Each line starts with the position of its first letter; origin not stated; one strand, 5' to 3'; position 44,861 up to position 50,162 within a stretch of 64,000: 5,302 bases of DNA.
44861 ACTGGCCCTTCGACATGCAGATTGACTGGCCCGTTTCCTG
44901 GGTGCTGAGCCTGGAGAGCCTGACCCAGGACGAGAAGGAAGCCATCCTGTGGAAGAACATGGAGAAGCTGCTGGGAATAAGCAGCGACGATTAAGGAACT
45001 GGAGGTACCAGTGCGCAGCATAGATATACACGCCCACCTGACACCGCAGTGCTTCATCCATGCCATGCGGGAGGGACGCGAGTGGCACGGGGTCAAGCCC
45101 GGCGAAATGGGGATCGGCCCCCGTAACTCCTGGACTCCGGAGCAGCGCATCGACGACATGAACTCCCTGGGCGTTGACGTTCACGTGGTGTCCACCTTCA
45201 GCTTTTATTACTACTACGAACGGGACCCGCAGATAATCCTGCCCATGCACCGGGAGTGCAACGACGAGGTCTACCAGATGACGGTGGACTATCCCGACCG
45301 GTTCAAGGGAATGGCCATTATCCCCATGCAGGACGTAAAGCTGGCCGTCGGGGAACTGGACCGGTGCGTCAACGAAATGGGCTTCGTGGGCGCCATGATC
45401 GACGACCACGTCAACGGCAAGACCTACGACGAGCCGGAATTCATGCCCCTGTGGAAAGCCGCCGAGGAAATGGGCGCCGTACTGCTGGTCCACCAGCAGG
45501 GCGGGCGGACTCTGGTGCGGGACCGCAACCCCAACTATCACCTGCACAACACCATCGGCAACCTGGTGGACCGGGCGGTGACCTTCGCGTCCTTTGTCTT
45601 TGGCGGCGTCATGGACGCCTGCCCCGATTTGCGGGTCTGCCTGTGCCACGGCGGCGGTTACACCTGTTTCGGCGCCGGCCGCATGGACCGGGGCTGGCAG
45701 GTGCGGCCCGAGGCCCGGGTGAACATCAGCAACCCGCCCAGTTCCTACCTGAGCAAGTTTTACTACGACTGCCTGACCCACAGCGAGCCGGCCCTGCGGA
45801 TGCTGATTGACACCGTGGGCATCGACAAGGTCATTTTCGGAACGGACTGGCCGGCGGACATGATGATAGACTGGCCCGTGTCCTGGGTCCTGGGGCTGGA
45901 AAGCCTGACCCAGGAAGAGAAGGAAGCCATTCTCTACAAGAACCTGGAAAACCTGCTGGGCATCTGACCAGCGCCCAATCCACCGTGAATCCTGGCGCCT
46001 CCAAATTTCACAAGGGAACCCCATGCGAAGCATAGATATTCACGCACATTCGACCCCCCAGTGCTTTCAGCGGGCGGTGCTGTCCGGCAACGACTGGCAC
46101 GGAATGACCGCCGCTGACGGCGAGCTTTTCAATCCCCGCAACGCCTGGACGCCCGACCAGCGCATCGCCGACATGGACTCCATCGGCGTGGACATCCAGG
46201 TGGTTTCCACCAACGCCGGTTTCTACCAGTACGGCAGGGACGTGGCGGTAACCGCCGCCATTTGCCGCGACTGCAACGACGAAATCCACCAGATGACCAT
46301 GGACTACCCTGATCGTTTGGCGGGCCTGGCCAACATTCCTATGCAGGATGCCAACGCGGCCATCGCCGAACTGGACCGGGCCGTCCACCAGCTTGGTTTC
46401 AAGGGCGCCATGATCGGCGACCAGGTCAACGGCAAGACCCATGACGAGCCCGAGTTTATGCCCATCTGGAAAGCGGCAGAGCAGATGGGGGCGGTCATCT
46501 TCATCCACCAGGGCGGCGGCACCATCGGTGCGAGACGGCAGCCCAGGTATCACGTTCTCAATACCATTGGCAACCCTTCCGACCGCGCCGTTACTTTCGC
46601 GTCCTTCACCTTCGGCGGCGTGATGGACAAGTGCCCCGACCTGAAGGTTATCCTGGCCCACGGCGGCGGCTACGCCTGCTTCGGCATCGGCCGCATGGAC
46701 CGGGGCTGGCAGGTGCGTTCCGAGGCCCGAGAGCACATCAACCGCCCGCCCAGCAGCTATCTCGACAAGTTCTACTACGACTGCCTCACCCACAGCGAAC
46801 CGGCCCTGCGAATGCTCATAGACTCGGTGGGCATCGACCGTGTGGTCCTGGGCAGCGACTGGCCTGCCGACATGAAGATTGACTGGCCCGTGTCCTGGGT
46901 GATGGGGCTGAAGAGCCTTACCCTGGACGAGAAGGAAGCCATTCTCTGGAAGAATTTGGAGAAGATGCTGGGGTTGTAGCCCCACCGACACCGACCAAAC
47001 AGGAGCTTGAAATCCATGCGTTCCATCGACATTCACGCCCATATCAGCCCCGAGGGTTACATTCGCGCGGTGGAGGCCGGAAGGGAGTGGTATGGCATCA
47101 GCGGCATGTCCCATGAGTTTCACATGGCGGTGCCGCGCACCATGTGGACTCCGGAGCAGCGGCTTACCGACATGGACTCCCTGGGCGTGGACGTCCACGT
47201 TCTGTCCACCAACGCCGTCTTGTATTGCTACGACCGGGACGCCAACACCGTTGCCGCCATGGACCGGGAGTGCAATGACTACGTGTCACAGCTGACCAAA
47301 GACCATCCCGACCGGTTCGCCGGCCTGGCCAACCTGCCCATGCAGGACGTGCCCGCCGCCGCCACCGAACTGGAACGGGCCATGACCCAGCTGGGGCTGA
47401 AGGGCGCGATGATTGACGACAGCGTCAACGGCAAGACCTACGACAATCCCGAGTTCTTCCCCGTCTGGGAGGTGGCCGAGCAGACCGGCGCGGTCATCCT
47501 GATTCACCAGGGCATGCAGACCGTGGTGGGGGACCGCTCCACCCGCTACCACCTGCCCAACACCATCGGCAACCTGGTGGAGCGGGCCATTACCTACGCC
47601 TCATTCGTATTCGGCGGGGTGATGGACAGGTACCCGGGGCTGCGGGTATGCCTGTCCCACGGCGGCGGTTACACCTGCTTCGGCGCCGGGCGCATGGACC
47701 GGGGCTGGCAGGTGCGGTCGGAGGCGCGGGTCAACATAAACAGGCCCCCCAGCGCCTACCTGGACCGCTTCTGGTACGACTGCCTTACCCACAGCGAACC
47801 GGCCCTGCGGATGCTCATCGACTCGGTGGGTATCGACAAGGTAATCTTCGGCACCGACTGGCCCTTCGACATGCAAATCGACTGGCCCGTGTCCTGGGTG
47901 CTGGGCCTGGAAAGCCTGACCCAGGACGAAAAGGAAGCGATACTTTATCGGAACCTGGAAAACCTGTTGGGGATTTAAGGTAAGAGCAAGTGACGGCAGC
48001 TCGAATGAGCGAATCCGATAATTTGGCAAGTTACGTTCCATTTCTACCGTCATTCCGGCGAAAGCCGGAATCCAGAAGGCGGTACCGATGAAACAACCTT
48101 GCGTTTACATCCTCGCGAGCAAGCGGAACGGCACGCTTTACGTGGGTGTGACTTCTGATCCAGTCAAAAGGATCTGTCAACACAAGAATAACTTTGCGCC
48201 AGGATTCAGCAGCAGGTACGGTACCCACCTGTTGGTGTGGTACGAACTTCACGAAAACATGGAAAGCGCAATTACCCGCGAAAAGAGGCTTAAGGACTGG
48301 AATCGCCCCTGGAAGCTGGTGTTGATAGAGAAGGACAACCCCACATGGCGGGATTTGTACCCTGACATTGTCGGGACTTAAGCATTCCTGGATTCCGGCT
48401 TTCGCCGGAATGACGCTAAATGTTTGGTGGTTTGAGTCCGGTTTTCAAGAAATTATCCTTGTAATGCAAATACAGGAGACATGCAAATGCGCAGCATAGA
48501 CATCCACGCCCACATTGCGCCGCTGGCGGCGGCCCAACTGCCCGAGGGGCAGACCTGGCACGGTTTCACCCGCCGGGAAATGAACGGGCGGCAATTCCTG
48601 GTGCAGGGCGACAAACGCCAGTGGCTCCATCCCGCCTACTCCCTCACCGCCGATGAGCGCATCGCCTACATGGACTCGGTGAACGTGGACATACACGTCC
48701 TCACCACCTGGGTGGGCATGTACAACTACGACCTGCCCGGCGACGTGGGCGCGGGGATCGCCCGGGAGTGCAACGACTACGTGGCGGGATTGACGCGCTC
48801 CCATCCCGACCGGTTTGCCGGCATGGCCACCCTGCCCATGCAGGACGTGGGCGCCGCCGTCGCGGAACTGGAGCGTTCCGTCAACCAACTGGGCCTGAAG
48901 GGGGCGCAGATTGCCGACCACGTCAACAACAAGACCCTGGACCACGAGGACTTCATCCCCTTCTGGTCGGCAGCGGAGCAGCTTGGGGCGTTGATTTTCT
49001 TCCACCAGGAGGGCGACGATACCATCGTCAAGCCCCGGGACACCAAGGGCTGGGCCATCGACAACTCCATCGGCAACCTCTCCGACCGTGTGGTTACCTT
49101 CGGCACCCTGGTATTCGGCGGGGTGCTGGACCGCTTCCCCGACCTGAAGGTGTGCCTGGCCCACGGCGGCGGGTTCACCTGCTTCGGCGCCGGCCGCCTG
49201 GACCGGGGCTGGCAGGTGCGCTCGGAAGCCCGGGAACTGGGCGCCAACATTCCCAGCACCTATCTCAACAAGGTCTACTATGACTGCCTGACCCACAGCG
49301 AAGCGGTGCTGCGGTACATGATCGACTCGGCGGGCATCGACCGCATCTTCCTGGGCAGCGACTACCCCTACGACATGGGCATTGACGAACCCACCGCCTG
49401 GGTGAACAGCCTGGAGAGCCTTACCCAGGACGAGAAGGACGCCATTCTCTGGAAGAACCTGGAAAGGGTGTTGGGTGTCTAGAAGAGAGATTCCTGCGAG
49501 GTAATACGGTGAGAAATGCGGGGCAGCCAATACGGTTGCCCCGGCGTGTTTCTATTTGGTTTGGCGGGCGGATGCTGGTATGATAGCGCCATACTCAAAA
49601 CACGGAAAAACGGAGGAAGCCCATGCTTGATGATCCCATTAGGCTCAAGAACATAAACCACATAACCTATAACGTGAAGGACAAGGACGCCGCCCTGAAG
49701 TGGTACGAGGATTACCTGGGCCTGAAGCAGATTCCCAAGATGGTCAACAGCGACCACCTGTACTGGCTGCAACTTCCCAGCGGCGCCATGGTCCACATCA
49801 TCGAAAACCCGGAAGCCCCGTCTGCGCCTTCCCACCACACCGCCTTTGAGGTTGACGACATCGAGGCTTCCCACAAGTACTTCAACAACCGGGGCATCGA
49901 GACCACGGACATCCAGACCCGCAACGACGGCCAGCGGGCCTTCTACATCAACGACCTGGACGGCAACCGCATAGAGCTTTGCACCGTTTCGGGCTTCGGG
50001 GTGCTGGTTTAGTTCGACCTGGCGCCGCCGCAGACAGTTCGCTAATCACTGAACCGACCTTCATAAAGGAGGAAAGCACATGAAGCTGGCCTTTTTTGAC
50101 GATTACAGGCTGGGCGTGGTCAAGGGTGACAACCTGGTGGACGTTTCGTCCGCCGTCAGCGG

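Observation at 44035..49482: Five tandem ACMSD-type amidohydrolase paralogs between an ABC importer and FAH/PrpD/CMD genes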

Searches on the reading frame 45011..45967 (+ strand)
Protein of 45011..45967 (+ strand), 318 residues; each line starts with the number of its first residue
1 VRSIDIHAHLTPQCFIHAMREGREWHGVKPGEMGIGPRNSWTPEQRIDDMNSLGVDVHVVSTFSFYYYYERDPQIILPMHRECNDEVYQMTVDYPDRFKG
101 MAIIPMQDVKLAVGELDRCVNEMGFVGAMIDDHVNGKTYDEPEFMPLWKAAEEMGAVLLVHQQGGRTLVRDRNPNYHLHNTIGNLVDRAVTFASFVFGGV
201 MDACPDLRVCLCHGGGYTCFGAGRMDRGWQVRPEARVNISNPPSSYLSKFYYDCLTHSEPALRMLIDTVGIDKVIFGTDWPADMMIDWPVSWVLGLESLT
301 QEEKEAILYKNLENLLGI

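Call 8: search_protein_families(library=pfam, proteins=[window:45011-45967:+])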
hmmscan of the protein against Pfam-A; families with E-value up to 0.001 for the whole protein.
window:45011-45967:+ (318 aa): 1 family
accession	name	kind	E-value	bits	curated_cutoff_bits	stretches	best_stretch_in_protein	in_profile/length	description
PF04909.20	Amidohydro_2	-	2.8e-40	139.3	26.4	1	4-317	1-288/289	Amidohydrolase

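Call 9: search_protein_families(library=ncbifam, proteins=[window:45011-45967:+], max_evalue=0.01)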
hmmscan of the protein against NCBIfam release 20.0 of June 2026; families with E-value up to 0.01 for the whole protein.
window:45011-45967:+ (318 aa): 0 families

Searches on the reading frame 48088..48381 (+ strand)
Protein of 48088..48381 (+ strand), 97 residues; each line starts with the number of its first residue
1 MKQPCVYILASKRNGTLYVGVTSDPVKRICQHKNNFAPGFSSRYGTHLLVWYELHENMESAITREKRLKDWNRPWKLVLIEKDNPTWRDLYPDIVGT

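Call 11: search_protein_families(library=pfam, proteins=[window:48088-48381:+])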
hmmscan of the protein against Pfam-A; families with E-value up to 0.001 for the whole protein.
window:48088-48381:+ (97 aa): 1 family
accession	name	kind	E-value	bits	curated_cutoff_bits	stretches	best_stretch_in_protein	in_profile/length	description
PF01541.30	GIY-YIG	-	1.7e-16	60.7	22.6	1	4-76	2-76/78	GIY-YIG catalytic domain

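Call 26: search_protein_families(library=ncbifam, proteins=[window:48088-48381:+], max_evalue=0.001)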
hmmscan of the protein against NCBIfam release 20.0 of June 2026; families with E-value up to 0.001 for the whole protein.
window:48088-48381:+ (97 aa): 0 families

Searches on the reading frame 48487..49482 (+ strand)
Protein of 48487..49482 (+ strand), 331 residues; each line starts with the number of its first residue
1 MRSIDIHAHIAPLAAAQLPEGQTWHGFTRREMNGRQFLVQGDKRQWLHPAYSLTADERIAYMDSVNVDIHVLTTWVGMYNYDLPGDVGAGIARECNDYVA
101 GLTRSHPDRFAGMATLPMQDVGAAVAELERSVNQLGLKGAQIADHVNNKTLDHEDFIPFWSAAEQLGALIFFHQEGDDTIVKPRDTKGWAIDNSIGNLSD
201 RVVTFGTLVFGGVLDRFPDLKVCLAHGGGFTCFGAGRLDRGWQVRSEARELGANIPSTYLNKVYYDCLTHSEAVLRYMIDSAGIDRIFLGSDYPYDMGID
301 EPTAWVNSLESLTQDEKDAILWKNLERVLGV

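Call 8: search_protein_families(library=pfam, proteins=[window:48487-49482:+])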
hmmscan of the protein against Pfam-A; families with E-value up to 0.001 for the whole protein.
window:48487-49482:+ (331 aa): 1 family
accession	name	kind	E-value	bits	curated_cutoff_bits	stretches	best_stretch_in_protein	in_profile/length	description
PF04909.20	Amidohydro_2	-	3.4e-34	119.4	26.4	1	4-330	1-288/289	Amidohydrolase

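Call 9: search_protein_families(library=ncbifam, proteins=[window:48487-49482:+], max_evalue=0.01)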
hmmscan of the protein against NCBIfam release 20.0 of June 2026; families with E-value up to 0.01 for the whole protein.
window:48487-49482:+ (331 aa): 0 families

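Call 34: search_solved_structures(query=window:48487-49479:+, max_evalue=1e-10, show_alignments=5)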
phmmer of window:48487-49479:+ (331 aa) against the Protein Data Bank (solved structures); distinct sequences matched with E-value up to 1e-10: 36.
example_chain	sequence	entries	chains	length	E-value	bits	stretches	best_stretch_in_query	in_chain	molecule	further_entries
4igm_A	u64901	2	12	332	2.1e-46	161.9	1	3-324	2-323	2-amino-3-carboxymuconate-6-semialdehyde decarboxylase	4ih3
4ofc_A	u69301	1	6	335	2.2e-46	161.9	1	3-324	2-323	2-amino-3-carboxymuconate-6-semialdehyde decarboxylase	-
2wm1_A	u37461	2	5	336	2.2e-46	161.9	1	3-324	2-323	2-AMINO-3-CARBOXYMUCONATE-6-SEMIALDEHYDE DECARBOXYLASE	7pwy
4ign_A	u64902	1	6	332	2.3e-46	161.8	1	3-324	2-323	2-amino-3-carboxymuconate-6-semialdehyde decarboxylase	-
8yt2_A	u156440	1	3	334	1.5e-30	109.9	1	4-326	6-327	2-amino-3-carboxymuconate 6-semialdehyde decarboxylase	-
6mgt_A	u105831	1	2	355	1.8e-30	109.5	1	4-326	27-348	2-amino-3-carboxymuconate 6-semialdehyde decarboxylase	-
2hbv_A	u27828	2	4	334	2.8e-30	108.9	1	4-326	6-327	2-amino-3-carboxymuconate 6-semialdehyde decarboxylase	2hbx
6mgs_A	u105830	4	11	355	3.4e-30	108.6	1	4-326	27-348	2-amino-3-carboxymuconate 6-semialdehyde decarboxylase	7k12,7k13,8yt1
4ifk_B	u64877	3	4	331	4.1e-30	108.4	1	34-326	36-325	2-amino-3-carboxymuconate 6-semialdehyde decarboxylase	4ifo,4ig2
4era_A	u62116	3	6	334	1.9e-29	106.2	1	4-326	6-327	2-amino-3-carboxymuconate 6-semialdehyde decarboxylase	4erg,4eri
4ifk_A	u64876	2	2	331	1.9e-29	106.2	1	4-326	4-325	2-amino-3-carboxymuconate 6-semialdehyde decarboxylase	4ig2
4ifr_A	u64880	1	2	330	2e-29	106.1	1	4-326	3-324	2-amino-3-carboxymuconate 6-semialdehyde decarboxylase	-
4epk_A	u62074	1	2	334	6.8e-29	104.4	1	4-326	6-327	2-amino-3-carboxymuconate 6-semialdehyde decarboxylase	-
4icm_A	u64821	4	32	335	1e-26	97.2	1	54-297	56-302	5-carboxyvanillate decarboxylase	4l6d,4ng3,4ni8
3nur_A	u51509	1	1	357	2.6e-24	89.3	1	55-330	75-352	Amidohydrolase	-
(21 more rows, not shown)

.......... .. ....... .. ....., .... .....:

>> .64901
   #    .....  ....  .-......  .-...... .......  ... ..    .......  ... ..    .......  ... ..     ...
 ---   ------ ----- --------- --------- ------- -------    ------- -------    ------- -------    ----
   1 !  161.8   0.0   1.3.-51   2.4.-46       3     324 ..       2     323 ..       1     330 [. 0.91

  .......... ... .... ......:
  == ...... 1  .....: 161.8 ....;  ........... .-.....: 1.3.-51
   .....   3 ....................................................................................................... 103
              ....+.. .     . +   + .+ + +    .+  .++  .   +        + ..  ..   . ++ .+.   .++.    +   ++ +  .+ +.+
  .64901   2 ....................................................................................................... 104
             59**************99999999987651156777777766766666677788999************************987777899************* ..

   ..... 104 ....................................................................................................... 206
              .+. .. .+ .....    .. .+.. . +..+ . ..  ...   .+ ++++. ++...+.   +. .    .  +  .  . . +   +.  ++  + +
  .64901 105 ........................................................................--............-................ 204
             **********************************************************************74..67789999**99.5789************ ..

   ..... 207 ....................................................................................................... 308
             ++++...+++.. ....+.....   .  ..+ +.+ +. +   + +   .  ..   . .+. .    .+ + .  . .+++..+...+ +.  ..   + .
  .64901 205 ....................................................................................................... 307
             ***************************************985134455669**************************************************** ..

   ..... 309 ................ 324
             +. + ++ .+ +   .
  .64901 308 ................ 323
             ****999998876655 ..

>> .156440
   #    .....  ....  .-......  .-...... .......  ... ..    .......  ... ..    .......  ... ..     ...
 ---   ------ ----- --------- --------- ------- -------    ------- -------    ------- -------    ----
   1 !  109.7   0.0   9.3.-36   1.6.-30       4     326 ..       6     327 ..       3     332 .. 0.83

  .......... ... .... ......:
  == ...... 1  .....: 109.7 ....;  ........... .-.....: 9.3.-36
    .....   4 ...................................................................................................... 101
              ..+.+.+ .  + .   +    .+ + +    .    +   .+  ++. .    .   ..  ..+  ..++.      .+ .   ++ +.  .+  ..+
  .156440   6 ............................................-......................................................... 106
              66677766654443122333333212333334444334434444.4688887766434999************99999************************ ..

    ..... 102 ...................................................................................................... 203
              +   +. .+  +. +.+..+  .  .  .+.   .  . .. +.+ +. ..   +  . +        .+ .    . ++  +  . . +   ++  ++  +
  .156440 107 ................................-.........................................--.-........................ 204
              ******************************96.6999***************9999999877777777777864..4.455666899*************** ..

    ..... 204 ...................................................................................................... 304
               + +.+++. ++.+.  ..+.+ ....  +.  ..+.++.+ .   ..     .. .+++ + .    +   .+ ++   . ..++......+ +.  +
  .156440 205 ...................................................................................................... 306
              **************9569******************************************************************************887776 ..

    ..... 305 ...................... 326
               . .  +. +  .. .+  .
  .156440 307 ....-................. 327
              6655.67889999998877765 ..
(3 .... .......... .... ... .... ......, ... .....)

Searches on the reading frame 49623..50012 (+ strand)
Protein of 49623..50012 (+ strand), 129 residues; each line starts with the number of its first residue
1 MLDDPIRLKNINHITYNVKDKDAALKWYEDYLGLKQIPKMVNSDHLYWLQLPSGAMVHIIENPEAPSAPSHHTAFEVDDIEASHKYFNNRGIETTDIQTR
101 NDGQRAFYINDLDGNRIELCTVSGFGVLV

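Call 11: search_protein_families(library=pfam, proteins=[window:49623-50012:+])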
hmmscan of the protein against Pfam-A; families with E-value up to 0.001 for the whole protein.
window:49623-50012:+ (129 aa): 4 families
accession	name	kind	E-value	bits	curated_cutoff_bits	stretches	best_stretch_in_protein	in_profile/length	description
PF00903.31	Glyoxalase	-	1.1e-14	55.2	20.6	1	11-119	2-121/121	Glyoxalase/Bleomycin resistance protein/Dioxygenase superfamily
PF13669.12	Glyoxalase_4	-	5.1e-09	36.8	27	1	12-106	1-107/109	Glyoxalase/Bleomycin resistance protein/Dioxygenase superfamily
PF12681.13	Glyoxalase_2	-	1.9e-06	28.2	30.1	1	16-121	6-115/118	Glyoxalase-like domain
PF18029.7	Glyoxalase_6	-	0.001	20.2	23.6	0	14-120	2-106/106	Glyoxalase-like domain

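Call 26: search_protein_families(library=ncbifam, proteins=[window:49623-50012:+], max_evalue=0.001)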
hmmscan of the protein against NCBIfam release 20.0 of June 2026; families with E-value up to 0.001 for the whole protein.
window:49623-50012:+ (129 aa): 21 families
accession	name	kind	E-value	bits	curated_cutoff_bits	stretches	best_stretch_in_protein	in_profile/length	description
NF050074.1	glyox_I_GloA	exception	1.4e-09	38.2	165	1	72-119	71-119/121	lactoylglutathione lyase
NF050075.1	SMU1112c_YaeR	equivalog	1.8e-09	37.9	140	1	8-120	1-124/125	SMU1112c/YaeR family gloxylase I-like metalloprotein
TIGR00068.2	glyox_I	equivalog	3.8e-08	33.3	120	0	11-48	2-39/143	lactoylglutathione lyase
TIGR03081.1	metmalonyl_epim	equivalog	4.1e-08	33.8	114.95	0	11-44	2-35/129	methylmalonyl-CoA epimerase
NF003152.0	PRK04101.1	equivalog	1.5e-07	31.8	171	1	8-121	2-118/139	metallothiol transferase FosB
NF000496.2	Fos_GSH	equivalog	2.4e-07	30.9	180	1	8-120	2-115/136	fosfomycin resistance glutathione transferase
NF000124.1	fos-Vibrio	exception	3.7e-07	30.3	250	1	10-121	4-111/132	FosG/FosC2-related fosfomycin resistance glutathione transferase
NF000085.1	Fos_BSH_Saur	exception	5.9e-07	29.9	260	1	8-123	2-120/139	FosB1/FosB3 family fosfomycin resistance bacillithiol transferase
NF000495.1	FosK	exception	1.2e-06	28.4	280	1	9-120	3-110/132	fosfomycin resistance glutathione transferase FosK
NF000494.1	FosF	exception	1.8e-06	28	280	1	9-120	3-110/132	fosfomycin resistance glutathione transferase FosF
NF000493.1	Fos_BSH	exception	2.4e-06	28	240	1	8-121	1-117/137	FosB/FosD family fosfomycin resistance bacillithiol transferase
TIGR02295.1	HpaD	equivalog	1.9e-05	24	321.4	1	11-119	5-115/298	3,4-dihydroxyphenylacetate 2,3-dioxygenase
NF000222.1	FosX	equivalog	5.7e-05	23.4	170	1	11-121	1-117/127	FosX/FosE/FosI family fosfomycin resistance hydrolase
NF000125.1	498180014_fosA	hypoth_equivalog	6.1e-05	23.2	250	1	10-122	5-119/129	Fos family putative thiol transferase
NF008551.0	PRK11478.1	equivalog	7.1e-05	23.3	148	1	7-119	3-126/129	VOC family protein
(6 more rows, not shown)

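Call 90: search_solved_structures(query=window:49623-50012:+, max_evalue=0.00001)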
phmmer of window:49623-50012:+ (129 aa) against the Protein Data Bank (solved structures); distinct sequences matched with E-value up to 0.00001: 3.
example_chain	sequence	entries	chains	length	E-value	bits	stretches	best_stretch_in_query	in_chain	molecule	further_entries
9onv_A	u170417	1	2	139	2.3e-06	31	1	8-122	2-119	Metallothiol transferase FosB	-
7n7g_A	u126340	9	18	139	3.7e-06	30.3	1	8-122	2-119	Metallothiol transferase FosB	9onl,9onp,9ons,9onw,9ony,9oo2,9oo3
4n04_A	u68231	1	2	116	8e-06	29.2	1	18-118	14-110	Glyoxalase/bleomycin resistance protein/dioxygenase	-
